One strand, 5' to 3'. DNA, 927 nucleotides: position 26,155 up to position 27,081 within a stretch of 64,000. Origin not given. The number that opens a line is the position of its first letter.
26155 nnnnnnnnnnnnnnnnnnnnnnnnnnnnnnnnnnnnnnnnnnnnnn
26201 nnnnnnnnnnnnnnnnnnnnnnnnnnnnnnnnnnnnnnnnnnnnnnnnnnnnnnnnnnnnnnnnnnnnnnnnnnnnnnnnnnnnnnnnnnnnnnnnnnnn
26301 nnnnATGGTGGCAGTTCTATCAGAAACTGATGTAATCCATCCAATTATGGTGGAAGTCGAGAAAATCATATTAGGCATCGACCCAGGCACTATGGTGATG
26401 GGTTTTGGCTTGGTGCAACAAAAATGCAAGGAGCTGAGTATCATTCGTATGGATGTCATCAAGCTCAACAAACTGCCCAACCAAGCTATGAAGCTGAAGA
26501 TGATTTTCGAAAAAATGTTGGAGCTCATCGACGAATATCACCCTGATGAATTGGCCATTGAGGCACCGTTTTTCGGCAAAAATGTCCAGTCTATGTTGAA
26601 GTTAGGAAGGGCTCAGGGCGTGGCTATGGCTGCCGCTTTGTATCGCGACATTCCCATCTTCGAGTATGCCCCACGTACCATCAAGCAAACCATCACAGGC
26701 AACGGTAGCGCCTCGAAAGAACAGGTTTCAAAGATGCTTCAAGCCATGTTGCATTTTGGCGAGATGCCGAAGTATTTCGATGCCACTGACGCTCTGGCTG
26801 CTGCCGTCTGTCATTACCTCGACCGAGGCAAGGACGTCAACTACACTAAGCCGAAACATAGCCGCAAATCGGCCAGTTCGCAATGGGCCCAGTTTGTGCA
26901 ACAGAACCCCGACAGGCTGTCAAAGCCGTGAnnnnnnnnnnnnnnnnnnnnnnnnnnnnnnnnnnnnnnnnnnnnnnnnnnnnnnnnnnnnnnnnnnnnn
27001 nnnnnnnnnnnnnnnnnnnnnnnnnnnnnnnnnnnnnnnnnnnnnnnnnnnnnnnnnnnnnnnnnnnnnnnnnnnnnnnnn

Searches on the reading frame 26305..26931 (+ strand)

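Call 7: search_protein_families(library=pfam, proteins=[window:26305-26931:+], max_evalue=0.01)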
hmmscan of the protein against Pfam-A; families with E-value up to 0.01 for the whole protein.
window:26305-26931:+ (208 aa): 1 family
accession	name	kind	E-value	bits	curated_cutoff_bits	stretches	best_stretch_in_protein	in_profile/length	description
PF02075.23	RuvC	-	2.6e-45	154.4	22.2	1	22-170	1-148/148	Crossover junction endodeoxyribonuclease RuvC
